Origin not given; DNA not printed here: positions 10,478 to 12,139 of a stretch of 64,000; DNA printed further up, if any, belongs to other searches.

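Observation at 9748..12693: MoxR AAA+ / VWA (CoxD/CoxE-like) pair and DUF3786 immediately upstream of the anaerobic Ni-CODH/ACS operon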

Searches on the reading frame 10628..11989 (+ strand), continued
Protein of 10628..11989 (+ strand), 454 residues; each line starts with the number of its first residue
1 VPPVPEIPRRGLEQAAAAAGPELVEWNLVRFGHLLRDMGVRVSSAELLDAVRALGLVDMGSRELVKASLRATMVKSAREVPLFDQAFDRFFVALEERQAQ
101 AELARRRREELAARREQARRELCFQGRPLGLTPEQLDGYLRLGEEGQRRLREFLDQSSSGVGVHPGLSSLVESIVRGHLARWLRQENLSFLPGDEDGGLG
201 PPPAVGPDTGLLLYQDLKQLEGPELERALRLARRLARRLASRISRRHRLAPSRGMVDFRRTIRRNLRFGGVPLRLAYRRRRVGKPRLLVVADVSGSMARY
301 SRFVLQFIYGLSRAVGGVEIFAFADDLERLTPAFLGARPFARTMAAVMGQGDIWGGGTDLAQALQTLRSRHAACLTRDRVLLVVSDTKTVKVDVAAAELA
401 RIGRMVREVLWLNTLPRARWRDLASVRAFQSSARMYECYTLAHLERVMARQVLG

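Call 17: find_related_loci(query=A1, collection=genome_contigs, flank=10000)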
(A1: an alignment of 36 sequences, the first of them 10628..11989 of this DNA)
Query A1 (454 aa) in genome_contigs; peptide patterns used: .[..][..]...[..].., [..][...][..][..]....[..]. (x = any residue, [..] = any of these).
600 stretches matched a pattern (row limit reached: there are more); 490 encode a relative of the query (tblastn E <= 1e-3); the best 80 are kept; 80 distinct loci.
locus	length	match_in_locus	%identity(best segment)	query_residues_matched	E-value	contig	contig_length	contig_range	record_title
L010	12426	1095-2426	44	24-454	1e-115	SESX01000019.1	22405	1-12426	MAG: Candidatus Acetocimmeria pyornia isolate JdFRolivine-5 19, whole genome shotgun sequence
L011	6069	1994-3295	40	25-453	3e-114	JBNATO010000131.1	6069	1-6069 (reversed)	MAG: Thermacetogeniaceae bacterium isolate Kamch4342-2A-MF-16 bin16.fa-131, whole genome shotgun sequence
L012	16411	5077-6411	43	20-454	2e-113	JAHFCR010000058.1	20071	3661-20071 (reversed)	MAG: Peptococcaceae bacterium isolate nzgw226 NODE_4631_length_20072_cov_5.091374, whole genome shotgun sequence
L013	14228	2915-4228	41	21-451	4e-111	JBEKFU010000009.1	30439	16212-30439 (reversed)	MAG: Thermacetogeniaceae bacterium isolate SPRUCE 237 SPRUCE_237_9, whole genome shotgun sequence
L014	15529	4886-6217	42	20-453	9e-111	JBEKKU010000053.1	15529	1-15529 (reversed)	MAG: Thermacetogeniaceae bacterium isolate SPRUCE 354 SPRUCE_354_53, whole genome shotgun sequence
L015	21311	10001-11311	41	24-453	8e-111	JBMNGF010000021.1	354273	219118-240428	MAG: Syntrophaceticus sp. isolate SBF912LR0HQ0155 contig_8278, whole genome shotgun sequence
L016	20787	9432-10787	48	24-448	6e-110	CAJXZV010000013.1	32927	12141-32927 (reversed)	MAG TPA_asm: uncultured Eubacteriales bacterium isolate SRR1628696_bin.3_MetaBAT_v2.12.1_MAG genome assembly, contig: NO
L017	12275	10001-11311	40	24-453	3e-109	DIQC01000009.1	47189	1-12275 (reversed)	MAG TPA_asm: Thermacetogenium sp. UBA5472 UBA5472_contig_7604, whole genome shotgun sequence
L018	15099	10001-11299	47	24-453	4e-107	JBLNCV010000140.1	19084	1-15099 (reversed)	MAG: Syntrophothermus sp. isolate MAG116 PRJNA950955_bin24_renamed_139, whole genome shotgun sequence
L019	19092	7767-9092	48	20-448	1e-106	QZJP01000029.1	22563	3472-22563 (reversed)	MAG: Bacillota bacterium isolate SURF_36 Ga0104751_1003461, whole genome shotgun sequence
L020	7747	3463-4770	39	24-453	3e-106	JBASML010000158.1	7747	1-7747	MAG: Syntrophaceticus sp. isolate MFD13483_ilm_asm_bin7 k127_43087, whole genome shotgun sequence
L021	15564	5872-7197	41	21-453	1e-105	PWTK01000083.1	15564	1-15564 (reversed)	MAG: Syntrophomonadaceae bacterium isolate CSSed11_181 CS-Sed11-C4922, whole genome shotgun sequence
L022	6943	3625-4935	38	24-453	9e-105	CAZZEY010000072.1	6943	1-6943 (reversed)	MAG TPA_asm: uncultured Syntrophaceticus sp. isolate binchicken_co139_771 genome assembly, contig: NODE_26164_length_694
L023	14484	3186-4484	46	24-453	1e-103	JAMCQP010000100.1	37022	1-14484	MAG: Bacillota bacterium isolate FK_Sedi_A_Bin.38 NODE_2157_length_37022_cov_3.98648, whole genome shotgun sequence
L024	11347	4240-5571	43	22-452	3e-103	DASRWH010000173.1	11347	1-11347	MAG TPA_asm: Candidatus Deferrimicrobium sp. isolate SMAG_U10642 k141_213241, whole genome shotgun sequence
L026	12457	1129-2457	42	21-454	9e-103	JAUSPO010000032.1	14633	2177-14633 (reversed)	MAG: Bacillota bacterium isolate E21_metabat.bin.75 E21_k141_337986, whole genome shotgun sequence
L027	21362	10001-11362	39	23-448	1e-102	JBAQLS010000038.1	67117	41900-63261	MAG: Carboxydocellales bacterium isolate MFD12068_ilm_asm_bin15 k127_4551, whole genome shotgun sequence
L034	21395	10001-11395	43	2-448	2e-93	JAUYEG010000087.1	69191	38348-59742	MAG: Bacillota bacterium isolate C20_metabat.bin.97_sub C20_k141_399138, whole genome shotgun sequence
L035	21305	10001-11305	42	27-452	2e-93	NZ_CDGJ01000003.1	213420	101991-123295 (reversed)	Acididesulfobacillus acetoxydans strain INE, whole genome shotgun sequence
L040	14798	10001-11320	34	20-450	9e-92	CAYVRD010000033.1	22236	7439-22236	MAG TPA_asm: uncultured Clostridia bacterium isolate binchicken_co168_135 genome assembly, contig: NODE_4152_length_2223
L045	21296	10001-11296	38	27-450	9e-90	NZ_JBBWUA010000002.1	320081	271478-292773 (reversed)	Desulfitobacterium sp. THU1 Unigene2, whole genome shotgun sequence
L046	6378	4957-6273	33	27-453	8e-90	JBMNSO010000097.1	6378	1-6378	MAG: Mahellales bacterium isolate SBF912SR1HQ0053 scaffold_42489_c1, whole genome shotgun sequence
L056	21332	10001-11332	38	20-454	1e-84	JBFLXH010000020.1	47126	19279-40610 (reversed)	MAG: Bacillota bacterium isolate MAG053 MAG053_20, whole genome shotgun sequence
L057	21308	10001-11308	44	28-454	4e-84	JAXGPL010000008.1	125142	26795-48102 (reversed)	MAG: Bacillota bacterium isolate AnMBR.bin301 bin301_8, whole genome shotgun sequence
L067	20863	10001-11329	38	21-452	1e-76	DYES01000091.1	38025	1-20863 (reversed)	MAG TPA_asm: Desulfovirgula sp. isolate Tomsk_54_15 Tomsk_k141_85696, whole genome shotgun sequence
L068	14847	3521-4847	40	21-454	1e-73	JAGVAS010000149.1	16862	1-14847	MAG: Desulfovibrio sp. isolate DeMMO6_36 c_000000092931, whole genome shotgun sequence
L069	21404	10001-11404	35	12-448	6e-94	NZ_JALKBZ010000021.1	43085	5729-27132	Fuchsiella alkaliacetigena strain Z-7100 Falka_21, whole genome shotgun sequence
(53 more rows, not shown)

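Call 20: search_protein_families(library=pfam, proteins=[L026:3582-4340:+, L026:4374-6053:+, L026:6098-6532:+, L026:6946-8148:+, L026:8203-10458:+, L026:10876-11619:+, L034:11463-12779:+, L034:12864-13178:+, L034:13320-14021:-, L040:7043-8647:+])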
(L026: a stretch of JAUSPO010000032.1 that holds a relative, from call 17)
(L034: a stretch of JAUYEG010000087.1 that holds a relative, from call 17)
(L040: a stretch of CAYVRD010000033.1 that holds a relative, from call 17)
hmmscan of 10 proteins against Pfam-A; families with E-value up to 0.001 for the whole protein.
L026:3582-4340:+ (253 aa): 8 families
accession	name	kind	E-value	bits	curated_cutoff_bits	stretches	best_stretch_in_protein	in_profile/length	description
PF01656.29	CbiA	-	3e-18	66.4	25.4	1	7-231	2-125/125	CobQ/CobB/MinD/ParA nucleotide binding domain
PF13614.12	AAA_31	-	3.4e-15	56.9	27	1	9-180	7-169/177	AAA domain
PF10609.15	ParA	-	4e-09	36.7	27.1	0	3-56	3-55/246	NUBPL iron-transfer P-loop NTPase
PF00142.24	Fer4_NifH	-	3.8e-06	27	25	1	7-239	3-232/271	4Fe-4S iron sulfur cluster binding proteins, NifH/frxC family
PF13604.12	AAA_30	-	1.5e-05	25.2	27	1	2-75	16-82/191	AAA domain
PF13245.12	AAA_19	-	3.9e-05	24.3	25.1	1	5-69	12-77/134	AAA domain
PF02374.21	ArsA_ATPase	-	8.6e-05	22.3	24.3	1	7-58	4-53/305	Anion-transporting ATPase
PF07015.17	VirC1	-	0.00063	19.6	24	0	126-180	81-135/231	VirC1 protein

L026:4374-6053:+ (560 aa): 5 families
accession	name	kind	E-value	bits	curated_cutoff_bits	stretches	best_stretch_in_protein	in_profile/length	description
PF10996.14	Beta-Casp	-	3.9e-41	140.8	27.7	1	254-379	1-120/120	Beta-Casp domain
PF07521.17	RMMBL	-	3.9e-23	81.6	21.6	1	392-456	1-63/63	Zn-dependent metallo-hydrolase RNA specificity domain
PF00753.33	Lactamase_B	-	1e-13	52.1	22.7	1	14-200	5-161/196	Metallo-beta-lactamase superfamily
PF12706.13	Lactamase_B_2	-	1.4e-06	28.5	27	1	26-111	2-83/200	Beta-lactamase superfamily domain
PF16661.11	Lactamase_B_6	-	2.6e-06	27.4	27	1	19-170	1-147/193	Metallo-beta-lactamase superfamily domain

L026:6098-6532:+ (145 aa): 2 families
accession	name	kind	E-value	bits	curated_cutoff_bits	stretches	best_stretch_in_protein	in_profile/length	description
PF07977.19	FabA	-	9.9e-33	113.1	23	1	14-136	1-137/138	FabA-like domain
PF01575.25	MaoC_dehydratas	-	4.7e-06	26.6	27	1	63-124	52-113/123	MaoC like domain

L026:6946-8148:+ (401 aa): 3 families
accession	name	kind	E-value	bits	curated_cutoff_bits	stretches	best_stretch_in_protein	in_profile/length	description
PF02773.21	S-AdoMet_synt_C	-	1.3e-64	216.7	25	1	247-386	1-138/138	S-adenosylmethionine synthetase, C-terminal domain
PF02772.21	S-AdoMet_synt_M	-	9.6e-46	155.3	29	1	128-245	1-120/120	S-adenosylmethionine synthetase, central domain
PF00438.25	S-AdoMet_synt_N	-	9e-45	151.7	33.1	1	7-104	2-99/99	S-adenosylmethionine synthetase, N-terminal domain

L026:8203-10458:+ (752 aa): 17 families
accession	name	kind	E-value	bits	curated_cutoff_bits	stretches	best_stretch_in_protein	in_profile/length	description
PF13245.12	AAA_19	-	4.9e-46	156.7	25.1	1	351-484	1-133/134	AAA domain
PF13604.12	AAA_30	-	1.4e-41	142.8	27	1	347-530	2-178/191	AAA domain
PF14490.11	HHH_RecD2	-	4.5e-36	123.1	27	1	147-236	2-92/92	ATP-dependent RecD2 DNA helicase HHH domain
PF18335.7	SH3_13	-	2.8e-25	88.3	41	1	588-652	1-65/65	ATP-dependent RecD-like DNA helicase SH3 domain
PF23139.1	OB_YrrC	-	1.6e-22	79.6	27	1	9-81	2-76/76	ATP-dependent DNA helicase YrrC, OB-fold domain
PF13538.12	UvrD_C_2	-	5.2e-19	68.3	27.4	1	674-721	2-52/52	UvrD-like helicase C-terminal domain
PF01443.25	Viral_helicase1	-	4.6e-11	43.4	21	1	365-501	2-119/228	Viral superfamily 1 RNA helicase core domain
PF14520.12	HHH_5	-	2.6e-08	34.6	27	1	96-141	7-52/57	Helix-hairpin-helix domain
PF13086.12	AAA_11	-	2.7e-08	34.3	27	1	349-401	4-64/257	AAA domain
PF13401.12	AAA_22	-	5.3e-08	33.7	27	1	361-475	5-122/130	AAA domain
PF05127.21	NAT10_TcmA_helicase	-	4.7e-05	23.8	22.7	1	365-466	1-114/176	RNA cytidine acetyltransferase NAT10/TcmA, helicase domain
PF12826.13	HHH_2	-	6e-05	23.6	27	1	96-149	8-60/64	Helix-hairpin-helix motif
PF05970.20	PIF1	-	0.00021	21.4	25.9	1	360-463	21-124/223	PIF1-like helicase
PF20720.3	nSTAND3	-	0.00022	21.4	27.2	1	354-384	10-40/155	Novel STAND NTPase 3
PF13521.12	AAA_28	-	0.0004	21.1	27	1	364-449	2-81/164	AAA domain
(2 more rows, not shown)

L026:10876-11619:+ (248 aa): 2 families
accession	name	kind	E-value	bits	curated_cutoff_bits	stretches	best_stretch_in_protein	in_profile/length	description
PF00156.33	Pribosyltran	-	1.1e-06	28.5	26.3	1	159-247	42-124/158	Phosphoribosyl transferase domain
PF18912.6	DZR_2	-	2.9e-06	27.5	27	1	10-80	1-55/56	Double zinc ribbon domain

L034:11463-12779:+ (439 aa): 12 families
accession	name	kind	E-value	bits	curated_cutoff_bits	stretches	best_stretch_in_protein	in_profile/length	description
PF01266.30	DAO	-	6.5e-14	52.7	27.9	2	7-54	1-50/353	FAD dependent oxidoreductase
PF12831.13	FAD_oxidored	-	1.1e-12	48.5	27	1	7-168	1-145/416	FAD dependent oxidoreductase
PF07992.20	Pyr_redox_2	-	1.7e-11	44.6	26.1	1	6-70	1-58/291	Pyridine nucleotide-disulphide oxidoreductase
PF03486.20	HI0933_like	-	4.3e-08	33.3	50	1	7-48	2-43/244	HI0933-like protein Rossmann domain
PF01946.23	Thi4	-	6.8e-08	32.5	26.2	1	6-52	18-65/235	Thi4 family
PF00890.30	FAD_binding_2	-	1.1e-07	31.9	20.4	1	7-44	1-38/414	FAD binding domain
PF13450.12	NAD_binding_8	-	3.1e-07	31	21.9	1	10-43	1-34/68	NAD(P)-binding Rossmann-like domain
PF01494.25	FAD_binding_3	-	2.9e-06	27.2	22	1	7-170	3-160/349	FAD binding domain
PF01134.28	GIDA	-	6.2e-06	26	22.1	1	7-36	1-30/391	Glucose inhibited division protein A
PF21162.3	ETFQO_UQ-bd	-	8.2e-06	26.7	27.7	1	229-288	34-95/96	ETF-QO, ubiquinone-binding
PF13738.12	Pyr_redox_3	-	1.9e-05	24.5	30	1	9-38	1-31/305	Pyridine nucleotide-disulphide oxidoreductase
PF05834.18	Lycopene_cycl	-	0.00025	20.7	23.4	1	7-40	1-36/380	Lycopene cyclase protein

L034:12864-13178:+ (105 aa): 10 families
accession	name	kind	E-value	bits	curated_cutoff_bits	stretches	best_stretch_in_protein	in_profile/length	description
PF05187.19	Fer4_ETF_QO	-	9.5e-14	51.9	24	1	31-102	26-103/104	Electron transfer flavoprotein-ubiquinone oxidoreductase, 4Fe-4S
PF13187.11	Fer4_9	-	5.2e-07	30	27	1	39-87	2-50/52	4Fe-4S dicluster domain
PF13237.11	Fer4_10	-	1.2e-06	28.7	25.5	1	34-85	4-53/53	4Fe-4S dicluster domain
PF12838.12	Fer4_7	-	2.5e-06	28.3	27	1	39-86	2-50/52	4Fe-4S dicluster domain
PF12797.12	Fer4_2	-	3.4e-06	27.1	24.5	1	67-86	3-22/22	4Fe-4S binding domain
PF13183.11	Fer4_8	-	4e-06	27.7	27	0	71-86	2-17/68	4Fe-4S dicluster domain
PF25160.1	LdpA_Fe-S-bd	-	1.5e-05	25.1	27.6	1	41-90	4-44/49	LdpA Fe-S cluster-binding domain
PF00037.32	Fer4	-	0.00019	21.6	21.1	1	68-87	2-21/24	4Fe-4S binding domain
PF12837.12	Fer4_6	-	0.00029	21.1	25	0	35-56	5-24/24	4Fe-4S binding domain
PF13534.11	Fer4_17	-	0.00032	21.6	22.2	0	69-86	41-58/61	4Fe-4S dicluster domain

L034:13320-14021:- (233 aa): 1 family
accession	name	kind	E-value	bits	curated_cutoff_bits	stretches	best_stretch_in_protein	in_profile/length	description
PF01966.28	HD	-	1.1e-07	32.6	22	1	54-163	2-113/116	HD domain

L040:7043-8647:+ (535 aa): 4 families
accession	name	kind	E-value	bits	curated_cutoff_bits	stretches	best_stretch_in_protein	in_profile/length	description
PF13183.11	Fer4_8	-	6e-10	39.9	27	1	105-190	3-67/68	4Fe-4S dicluster domain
PF02754.22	CCG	-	2.3e-06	28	20.6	1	394-495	1-85/85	Cysteine-rich domain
PF13534.11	Fer4_17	-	1.5e-05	25.9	22.2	1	107-192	2-61/61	4Fe-4S dicluster domain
PF13237.11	Fer4_10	-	3.6e-05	24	25.5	0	176-193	8-27/53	4Fe-4S dicluster domain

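Call 35: search_solved_structures(query=A1, max_evalue=0.01)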
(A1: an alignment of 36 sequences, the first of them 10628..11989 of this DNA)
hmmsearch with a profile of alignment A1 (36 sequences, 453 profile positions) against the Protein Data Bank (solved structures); distinct sequences matched with E-value up to 0.01: 0.

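Call 37: search_protein_families(library=pfam, proteins=[L035:3671-4387:+, L035:4697-5545:+, L035:5536-5919:+, L035:7097-7897:+, L035:8008-8766:+, L040:1257-2939:+, L040:2945-3670:+, L040:3655-4368:+, L040:4446-5150:+, L040:6120-7013:+], max_evalue=0.00001)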
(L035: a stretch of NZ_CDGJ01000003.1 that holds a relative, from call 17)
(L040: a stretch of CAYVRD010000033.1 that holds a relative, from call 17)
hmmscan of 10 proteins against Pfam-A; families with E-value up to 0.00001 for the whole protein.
L035:3671-4387:+ (239 aa): 0 families

L035:4697-5545:+ (283 aa): 1 family
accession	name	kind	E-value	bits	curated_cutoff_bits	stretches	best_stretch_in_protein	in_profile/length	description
PF01925.25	TauE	-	2.3e-52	178.5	32.6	1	14-276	1-237/237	Sulfite exporter TauE/SafE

L035:5536-5919:+ (128 aa): 1 family
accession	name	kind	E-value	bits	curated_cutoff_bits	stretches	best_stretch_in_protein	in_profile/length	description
PF07843.16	DUF1634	-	3.6e-28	98.1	27.5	1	22-123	1-102/102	Protein of unknown function (DUF1634)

L035:7097-7897:+ (267 aa): 0 families

L035:8008-8766:+ (253 aa): 5 families
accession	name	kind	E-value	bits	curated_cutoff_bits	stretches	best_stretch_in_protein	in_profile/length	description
PF13614.12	AAA_31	-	4.9e-13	49.8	27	1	6-166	5-157/177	AAA domain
PF01656.29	CbiA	-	1.4e-12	48.1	25.4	1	5-226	2-122/125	CobQ/CobB/MinD/ParA nucleotide binding domain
PF00142.24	Fer4_NifH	-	9.8e-07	28.9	25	1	4-235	2-230/271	4Fe-4S iron sulfur cluster binding proteins, NifH/frxC family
PF02374.21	ArsA_ATPase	-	2.3e-06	27.5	24.3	1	3-57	2-54/305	Anion-transporting ATPase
PF10609.15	ParA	-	6e-06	26.3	27.1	0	5-40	7-42/246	NUBPL iron-transfer P-loop NTPase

L040:1257-2939:+ (561 aa): 2 families
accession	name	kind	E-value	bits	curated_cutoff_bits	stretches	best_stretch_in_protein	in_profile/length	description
PF10079.15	Rossmann-like_BshC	-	4.7e-93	313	27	1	24-396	6-379/380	Bacillithiol biosynthesis BshC, N-terminal Rossmann-like domain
PF24850.1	CC_BshC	-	7.7e-17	62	27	1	399-549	1-151/159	Bacillithiol biosynthesis BshC, C-terminal coiled-coil domain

L040:2945-3670:+ (242 aa): 1 family
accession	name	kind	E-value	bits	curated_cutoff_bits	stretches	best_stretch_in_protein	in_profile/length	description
PF02585.22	PIG-L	-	1.6e-24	87.3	28.2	1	11-126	1-127/129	GlcNAc-PI de-N-acetylase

L040:3655-4368:+ (238 aa): 2 families
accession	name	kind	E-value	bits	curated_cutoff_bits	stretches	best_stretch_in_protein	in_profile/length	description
PF03749.19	SfsA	-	6.7e-48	162.5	22.8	1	89-225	2-136/138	Sugar fermentation stimulation protein RE domain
PF17746.7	SfsA_N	-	2.6e-19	69.5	25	1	20-84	1-62/63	SfsA N-terminal OB domain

L040:4446-5150:+ (235 aa): 3 families
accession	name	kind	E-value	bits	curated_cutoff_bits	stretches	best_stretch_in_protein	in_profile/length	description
PF00027.35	cNMP_binding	-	2.1e-24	85.7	27.5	1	34-121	2-89/89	Cyclic nucleotide-binding domain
PF13545.12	HTH_Crp_2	-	1.1e-20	73.8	27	1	153-231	1-69/70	Crp-like helix-turn-helix domain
PF00325.26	Crp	-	6.4e-11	42.2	21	1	184-214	2-32/32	Bacterial regulatory proteins, crp family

L040:6120-7013:+ (298 aa): 1 family
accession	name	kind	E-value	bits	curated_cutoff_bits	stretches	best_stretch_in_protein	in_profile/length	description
PF02665.19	Nitrate_red_gam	-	2e-08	34.6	22.9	1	124-245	71-200/217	Nitrate reductase gamma subunit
